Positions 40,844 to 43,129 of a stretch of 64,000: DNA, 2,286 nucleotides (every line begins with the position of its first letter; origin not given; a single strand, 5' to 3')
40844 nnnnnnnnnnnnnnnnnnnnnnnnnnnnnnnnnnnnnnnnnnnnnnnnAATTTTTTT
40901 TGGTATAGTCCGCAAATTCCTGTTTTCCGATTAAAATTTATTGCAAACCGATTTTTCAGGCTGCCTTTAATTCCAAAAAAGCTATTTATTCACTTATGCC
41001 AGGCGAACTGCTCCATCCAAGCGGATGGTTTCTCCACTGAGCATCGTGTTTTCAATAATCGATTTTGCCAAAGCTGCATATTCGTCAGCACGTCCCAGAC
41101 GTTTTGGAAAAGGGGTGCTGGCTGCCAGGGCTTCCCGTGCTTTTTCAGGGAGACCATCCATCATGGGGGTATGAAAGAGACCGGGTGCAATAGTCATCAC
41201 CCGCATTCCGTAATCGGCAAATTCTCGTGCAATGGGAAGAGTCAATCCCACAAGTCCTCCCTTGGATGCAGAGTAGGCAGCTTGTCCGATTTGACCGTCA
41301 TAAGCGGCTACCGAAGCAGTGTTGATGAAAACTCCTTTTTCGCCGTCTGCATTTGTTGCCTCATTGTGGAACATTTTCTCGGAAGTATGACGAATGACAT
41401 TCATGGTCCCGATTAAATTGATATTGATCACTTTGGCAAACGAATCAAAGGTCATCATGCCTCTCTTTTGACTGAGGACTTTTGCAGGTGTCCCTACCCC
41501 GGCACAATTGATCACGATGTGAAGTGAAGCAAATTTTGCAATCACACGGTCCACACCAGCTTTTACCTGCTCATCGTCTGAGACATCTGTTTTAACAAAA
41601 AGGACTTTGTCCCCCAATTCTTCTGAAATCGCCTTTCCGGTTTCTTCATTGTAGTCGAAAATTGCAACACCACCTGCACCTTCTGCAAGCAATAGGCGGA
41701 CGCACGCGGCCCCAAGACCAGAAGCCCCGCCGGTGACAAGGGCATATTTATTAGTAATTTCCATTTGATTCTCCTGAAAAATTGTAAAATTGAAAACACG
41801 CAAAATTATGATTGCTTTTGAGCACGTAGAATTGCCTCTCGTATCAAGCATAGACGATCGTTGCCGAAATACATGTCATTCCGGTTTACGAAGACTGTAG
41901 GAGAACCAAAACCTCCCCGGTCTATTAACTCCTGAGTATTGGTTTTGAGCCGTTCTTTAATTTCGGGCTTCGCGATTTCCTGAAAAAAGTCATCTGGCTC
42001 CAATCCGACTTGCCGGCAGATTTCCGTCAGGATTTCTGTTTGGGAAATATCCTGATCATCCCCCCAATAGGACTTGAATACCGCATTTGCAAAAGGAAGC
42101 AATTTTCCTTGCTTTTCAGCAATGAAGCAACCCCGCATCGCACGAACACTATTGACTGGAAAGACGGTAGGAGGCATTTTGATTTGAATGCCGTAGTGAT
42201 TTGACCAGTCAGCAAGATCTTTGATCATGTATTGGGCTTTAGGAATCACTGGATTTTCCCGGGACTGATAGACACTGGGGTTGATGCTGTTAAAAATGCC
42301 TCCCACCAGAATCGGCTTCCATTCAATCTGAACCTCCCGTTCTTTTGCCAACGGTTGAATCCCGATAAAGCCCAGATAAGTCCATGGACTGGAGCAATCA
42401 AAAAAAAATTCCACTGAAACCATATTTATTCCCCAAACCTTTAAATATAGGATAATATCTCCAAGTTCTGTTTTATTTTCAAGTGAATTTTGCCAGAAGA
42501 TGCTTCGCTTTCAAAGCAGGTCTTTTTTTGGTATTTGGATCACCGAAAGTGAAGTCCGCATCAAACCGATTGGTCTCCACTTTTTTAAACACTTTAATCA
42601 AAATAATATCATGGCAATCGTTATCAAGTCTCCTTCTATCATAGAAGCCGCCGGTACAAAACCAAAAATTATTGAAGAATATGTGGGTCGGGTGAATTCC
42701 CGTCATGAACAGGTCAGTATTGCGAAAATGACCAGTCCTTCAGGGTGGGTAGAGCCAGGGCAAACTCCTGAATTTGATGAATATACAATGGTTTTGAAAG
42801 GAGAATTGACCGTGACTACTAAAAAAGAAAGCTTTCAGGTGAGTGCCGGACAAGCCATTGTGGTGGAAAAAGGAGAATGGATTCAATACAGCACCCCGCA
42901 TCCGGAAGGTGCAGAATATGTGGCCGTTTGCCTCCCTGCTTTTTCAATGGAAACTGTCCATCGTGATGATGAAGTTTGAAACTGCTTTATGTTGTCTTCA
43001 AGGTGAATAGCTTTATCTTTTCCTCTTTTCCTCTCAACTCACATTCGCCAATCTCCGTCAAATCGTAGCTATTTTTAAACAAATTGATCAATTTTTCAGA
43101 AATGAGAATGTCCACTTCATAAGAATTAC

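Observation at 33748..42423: Beta-oxidation-like cluster pairing an SCP-x thiolase with an apparently catalytically dead HMGCS-like/DUF35 fusion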

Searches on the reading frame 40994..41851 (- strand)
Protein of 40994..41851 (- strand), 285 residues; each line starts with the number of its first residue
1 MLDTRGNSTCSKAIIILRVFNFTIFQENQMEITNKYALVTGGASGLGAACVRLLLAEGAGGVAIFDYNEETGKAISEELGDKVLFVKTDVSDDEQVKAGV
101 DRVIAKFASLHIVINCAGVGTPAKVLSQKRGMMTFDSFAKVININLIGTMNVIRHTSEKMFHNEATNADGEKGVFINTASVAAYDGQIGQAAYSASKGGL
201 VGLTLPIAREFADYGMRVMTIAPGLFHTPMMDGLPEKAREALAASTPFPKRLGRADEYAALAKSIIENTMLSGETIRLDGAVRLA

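Call 3: search_protein_families(library=pfam, proteins=[window:40994-41851:-], max_evalue=0.01)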
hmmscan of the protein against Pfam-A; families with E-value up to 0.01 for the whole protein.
window:40994-41851:- (285 aa): 6 families
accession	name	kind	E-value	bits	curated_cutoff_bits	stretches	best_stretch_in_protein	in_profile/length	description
PF00106.31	adh_short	-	2.6e-44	151.5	26.6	1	35-236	1-192/195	short chain dehydrogenase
PF13561.12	adh_short_C2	-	1.9e-38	132.8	27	1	43-280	3-233/236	Enoyl-(Acyl carrier protein) reductase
PF08659.16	KR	-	4.2e-13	50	22.6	1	38-197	4-153/180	KR domain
PF01370.27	Epimerase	-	4.1e-05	23.6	20.9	1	37-181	1-118/240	NAD dependent epimerase/dehydratase family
PF01073.25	3Beta_HSD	-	0.0011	18.5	22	1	38-155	1-102/280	3-beta hydroxysteroid dehydrogenase/isomerase family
PF02719.21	Polysacc_synt_2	-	0.0055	16.4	20.2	0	38-157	2-116/293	Polysaccharide biosynthesis protein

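Call 4: search_protein_families(library=ncbifam, proteins=[window:40994-41851:-], max_evalue=0.01)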
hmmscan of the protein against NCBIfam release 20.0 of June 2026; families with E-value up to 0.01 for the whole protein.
window:40994-41851:- (285 aa): 222 families (the best 25 are shown)
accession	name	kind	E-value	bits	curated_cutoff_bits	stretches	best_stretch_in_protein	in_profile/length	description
NF006072.0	PRK08217.1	subfamily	1.2e-49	169.4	298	1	30-284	1-253/253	3-ketoacyl-(acyl-carrier-protein) reductase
NF004198.0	PRK05653.1-3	equivalog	1e-46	159.4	296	1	32-277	5-241/248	3-oxoacyl-ACP reductase FabG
NF005559.1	PRK07231.1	subfamily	4.7e-44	150.8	215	1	32-282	2-247/249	glucose 1-dehydrogenase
TIGR01830.1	3oxo_ACP_reduc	equivalog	1.9e-43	148.9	297.75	1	37-281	1-237/239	3-oxoacyl-[acyl-carrier-protein] reductase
NF009466.0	PRK12826.1-2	subfamily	3.5e-40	138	222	1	33-280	2-242/248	3-oxoacyl-ACP reductase FabG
TIGR01829.1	AcAcCoA_reduct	subfamily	8.5e-40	136.9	302.1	1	36-280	2-238/242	acetoacetyl-CoA reductase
NF009464.0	PRK12824.1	subfamily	2.1e-39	135.6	269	1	34-281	2-241/245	3-oxoacyl-ACP reductase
NF006121.0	PRK08265.1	subfamily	4.1e-37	128.1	294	1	30-261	3-222/263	short chain dehydrogenase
NF005067.0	PRK06484.1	equivalog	4.4e-37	127.8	713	1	28-281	3-250/524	short chain dehydrogenase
NF004791.0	PRK06138.1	equivalog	1.2e-36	126.4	312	1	30-281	1-248/252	SDR family oxidoreductase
NF052558.1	MBtsdlDhBudC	equivalog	1.3e-36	126.5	270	1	33-262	2-219/250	meso-2,3-butanediol dehydrogenase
NF053701.1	CsHdxCHCADhChcB2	equivalog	1.6e-36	126.1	350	1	34-280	3-240/245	cis-4-hydroxycyclohexanecarboxylate dehydrogenase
NF004197.0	PRK05653.1-1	equivalog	6.1e-36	124.3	332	1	30-282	3-246/249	3-oxoacyl-ACP reductase FabG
NF005309.0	PRK06841.1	subfamily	1.4e-35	123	286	1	27-281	8-251/255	GolD/DthD family dehydrogenase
NF004199.0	PRK05653.1-4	equivalog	6.5e-35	120.9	301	1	30-282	1-245/247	3-oxoacyl-ACP reductase FabG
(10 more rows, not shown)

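Call 41: search_solved_structures(query=window:40994-41851:-, max_evalue=1e-25)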
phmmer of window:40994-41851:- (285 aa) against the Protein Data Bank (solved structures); distinct sequences matched with E-value up to 1e-25: 35.
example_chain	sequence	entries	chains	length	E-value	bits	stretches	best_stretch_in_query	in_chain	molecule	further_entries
4pn3_A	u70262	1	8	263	8.5e-79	268.1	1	28-285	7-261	3-hydroxyacyl-CoA dehydrogenase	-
4o5o_A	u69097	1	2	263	3.5e-78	266.1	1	28-285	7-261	3-hydroxyacyl-CoA dehydrogenase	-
3tpc_A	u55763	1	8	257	1e-76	261.3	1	30-285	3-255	Short chain alcohol dehydrogenase-related dehydrogenase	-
3tl3_A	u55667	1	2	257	3.2e-74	253.1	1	29-285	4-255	Short-chain type dehydrogenase/reductase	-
1u7t_A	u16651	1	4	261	2.1e-73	250.4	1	35-284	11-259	3-hydroxyacyl-CoA dehydrogenase type II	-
4xgn_A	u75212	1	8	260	3.3e-73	249.7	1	27-284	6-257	3-hydroxyacyl-CoA dehydrogenase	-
1so8_A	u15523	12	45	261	2.4e-72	246.9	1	35-284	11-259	3-hydroxyacyl-CoA dehydrogenase type II | 3-hydroxyacyl-CoA dehydrogenase type-2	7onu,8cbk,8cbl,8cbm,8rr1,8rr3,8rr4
2o23_A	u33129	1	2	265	2.5e-72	246.8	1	35-284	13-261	HADH2 protein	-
8cbo_A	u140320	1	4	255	3e-72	246.6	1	36-284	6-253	3-hydroxyacyl-CoA dehydrogenase type-2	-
1e3s_A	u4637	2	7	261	7.3e-72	245.3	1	35-284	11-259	SHORT CHAIN 3-HYDROXYACYL-COA DEHYDROGENASE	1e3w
1e6w_A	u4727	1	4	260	7.3e-72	245.3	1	35-284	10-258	SHORT CHAIN 3-HYDROXYACYL-COA DEHYDROGENASE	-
1e3w_A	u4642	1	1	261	5.2e-71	242.5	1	35-284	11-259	SHORT CHAIN 3-HYDROXYACYL-COA DEHYDROGENASE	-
1uay_A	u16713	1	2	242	6.1e-69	235.8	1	35-285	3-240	Type II 3-hydroxyacyl-CoA dehydrogenase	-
6ujk_A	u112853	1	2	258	1.1e-67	231.6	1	29-285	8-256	Uncharacterized oxidoreductase Rv1144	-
7n09_A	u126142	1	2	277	9.1e-67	228.6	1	35-284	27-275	3-hydroxyacyl-CoA dehydrogenase type-2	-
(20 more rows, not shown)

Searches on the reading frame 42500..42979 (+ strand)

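Call 3: search_protein_families(library=pfam, proteins=[window:42500-42979:+], max_evalue=0.01)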
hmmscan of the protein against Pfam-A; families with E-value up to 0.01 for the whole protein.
window:42500-42979:+ (159 aa): 4 families
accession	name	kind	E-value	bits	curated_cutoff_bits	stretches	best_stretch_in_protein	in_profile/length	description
PF07883.17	Cupin_2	-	3.2e-07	30.4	27.2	1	92-143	18-69/70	Cupin domain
PF05899.18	Cupin_3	-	3.7e-05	23.8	23.5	1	89-127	22-61/74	EutQ-like cupin domain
PF06249.18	EutQ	-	5.8e-05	23.3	21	1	91-147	94-148/152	Ethanolamine utilisation protein EutQ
PF22200.2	ExsA_N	-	0.00072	20.4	27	1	96-133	4-41/136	ExsA N-terminal regulatory domain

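Call 4: search_protein_families(library=ncbifam, proteins=[window:42500-42979:+], max_evalue=0.01)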
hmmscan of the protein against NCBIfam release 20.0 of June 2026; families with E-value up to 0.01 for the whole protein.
window:42500-42979:+ (159 aa): 2 families
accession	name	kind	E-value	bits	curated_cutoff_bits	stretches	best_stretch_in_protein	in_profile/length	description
NF012001.0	PRK15457.1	equivalog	0.00011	22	193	1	89-146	172-227/233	ethanolamine utilization acetate kinase EutQ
NF007408.0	PRK09943.1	equivalog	0.0043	16.6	211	1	28-133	66-169/185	HTH-type transcriptional regulator PuuR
